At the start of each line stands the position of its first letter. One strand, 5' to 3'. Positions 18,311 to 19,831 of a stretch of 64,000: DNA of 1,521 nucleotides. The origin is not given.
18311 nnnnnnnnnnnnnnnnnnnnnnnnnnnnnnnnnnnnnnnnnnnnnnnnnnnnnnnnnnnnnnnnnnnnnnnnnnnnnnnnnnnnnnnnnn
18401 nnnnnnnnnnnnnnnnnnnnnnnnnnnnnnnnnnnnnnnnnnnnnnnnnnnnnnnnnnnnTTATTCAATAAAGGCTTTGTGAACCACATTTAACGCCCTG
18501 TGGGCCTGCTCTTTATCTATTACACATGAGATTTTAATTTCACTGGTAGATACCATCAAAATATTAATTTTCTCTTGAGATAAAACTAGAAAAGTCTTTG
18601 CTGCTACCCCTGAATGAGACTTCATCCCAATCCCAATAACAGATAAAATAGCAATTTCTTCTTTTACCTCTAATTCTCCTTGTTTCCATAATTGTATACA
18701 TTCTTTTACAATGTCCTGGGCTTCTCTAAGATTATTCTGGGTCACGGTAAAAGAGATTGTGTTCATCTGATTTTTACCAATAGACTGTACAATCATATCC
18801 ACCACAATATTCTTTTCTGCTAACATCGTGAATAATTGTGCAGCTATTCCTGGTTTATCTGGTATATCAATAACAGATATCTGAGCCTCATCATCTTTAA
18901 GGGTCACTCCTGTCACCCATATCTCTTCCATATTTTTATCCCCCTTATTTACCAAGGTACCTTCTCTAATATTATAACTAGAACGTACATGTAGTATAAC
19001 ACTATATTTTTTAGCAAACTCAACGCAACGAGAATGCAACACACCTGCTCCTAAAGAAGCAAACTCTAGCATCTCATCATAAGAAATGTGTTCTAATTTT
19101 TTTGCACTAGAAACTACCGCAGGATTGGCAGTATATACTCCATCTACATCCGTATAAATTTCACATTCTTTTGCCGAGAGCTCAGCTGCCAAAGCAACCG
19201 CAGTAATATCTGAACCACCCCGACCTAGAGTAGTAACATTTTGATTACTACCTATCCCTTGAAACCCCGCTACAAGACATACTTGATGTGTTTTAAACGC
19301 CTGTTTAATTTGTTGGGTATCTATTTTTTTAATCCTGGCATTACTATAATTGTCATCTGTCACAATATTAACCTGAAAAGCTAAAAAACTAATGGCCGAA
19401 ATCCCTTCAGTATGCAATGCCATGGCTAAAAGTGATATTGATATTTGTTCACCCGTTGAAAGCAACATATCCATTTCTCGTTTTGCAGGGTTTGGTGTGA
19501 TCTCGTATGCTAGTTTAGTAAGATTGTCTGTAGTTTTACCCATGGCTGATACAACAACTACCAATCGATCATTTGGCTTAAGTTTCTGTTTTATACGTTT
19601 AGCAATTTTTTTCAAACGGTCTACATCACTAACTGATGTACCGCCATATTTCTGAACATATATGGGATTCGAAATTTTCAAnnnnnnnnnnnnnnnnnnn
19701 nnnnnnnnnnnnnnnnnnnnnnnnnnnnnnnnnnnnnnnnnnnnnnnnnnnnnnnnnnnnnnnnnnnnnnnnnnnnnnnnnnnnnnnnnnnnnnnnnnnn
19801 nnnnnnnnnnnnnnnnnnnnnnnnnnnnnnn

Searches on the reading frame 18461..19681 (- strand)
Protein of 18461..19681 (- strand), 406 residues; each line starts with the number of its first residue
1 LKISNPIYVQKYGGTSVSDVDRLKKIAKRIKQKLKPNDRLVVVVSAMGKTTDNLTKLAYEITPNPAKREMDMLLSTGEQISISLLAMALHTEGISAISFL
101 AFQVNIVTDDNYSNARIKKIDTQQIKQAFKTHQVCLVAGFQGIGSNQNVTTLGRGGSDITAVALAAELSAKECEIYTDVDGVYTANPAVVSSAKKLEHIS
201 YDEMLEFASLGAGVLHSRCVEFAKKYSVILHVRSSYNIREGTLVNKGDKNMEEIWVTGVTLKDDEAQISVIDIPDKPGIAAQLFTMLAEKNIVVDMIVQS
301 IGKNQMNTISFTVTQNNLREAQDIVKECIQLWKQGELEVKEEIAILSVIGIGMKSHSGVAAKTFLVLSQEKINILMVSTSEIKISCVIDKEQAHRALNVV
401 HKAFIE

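Call 75: search_protein_families(library=ncbifam, proteins=[window:18461-19681:-], max_evalue=0.00001)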
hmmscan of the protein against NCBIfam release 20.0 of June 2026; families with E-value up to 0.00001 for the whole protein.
window:18461-19681:- (406 aa): 26 families (the best 25 are shown)
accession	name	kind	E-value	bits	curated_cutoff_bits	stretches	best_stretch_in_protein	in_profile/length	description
NF005155.0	PRK06635.1-4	equivalog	6.1e-167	555.7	346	1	7-404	3-401/407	aspartate kinase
NF005656.0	PRK07431.1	equivalog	4.7e-159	530.6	657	1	7-404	3-409/587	aspartate kinase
NF005154.0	PRK06635.1-2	equivalog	4.2e-154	513.8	376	1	6-405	3-403/407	aspartate kinase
NF005156.0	PRK06635.1-5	equivalog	4.3e-141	470.4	594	1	8-404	4-400/411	aspartate kinase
NF005153.0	PRK06635.1-1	equivalog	1.3e-138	462.6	585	1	8-404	4-405/421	aspartate kinase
TIGR00657.1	asp_kinases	subfamily_domain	1.8e-127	426.1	208.7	2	67-405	103-441/442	aspartate kinase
TIGR00656.1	asp_kin_monofn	equivalog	3.9e-123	411.5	402.25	1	7-406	3-406/407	aspartate kinase, monofunctional class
NF005161.0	PRK06635.2-5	equivalog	1.8e-114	382.8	586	1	8-404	6-400/402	aspartate kinase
NF006459.0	PRK08841.1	equivalog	3.6e-102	342.3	535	1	5-405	3-379/395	aspartate kinase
NF006068.0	PRK08210.1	equivalog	4.8e-102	342.1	474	1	7-404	3-400/405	aspartate kinase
NF005157.0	PRK06635.2-1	equivalog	4.8e-88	295.7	832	1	9-404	6-399/401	aspartate kinase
NF004938.0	PRK06291.1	equivalog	3.5e-85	286.4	528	2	67-405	119-462/468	aspartate kinase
NF005158.0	PRK06635.2-2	equivalog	1e-82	278.2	717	1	8-398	4-392/401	aspartate kinase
NF006959.0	PRK09436.1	equivalog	1.6e-77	261.4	726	2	70-404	119-459/819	bifunctional aspartate kinase/homoserine dehydrogenase I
NF006570.0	PRK09084.1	equivalog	5.3e-65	220.2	455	2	53-406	95-450/452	lysine-sensitive aspartokinase 3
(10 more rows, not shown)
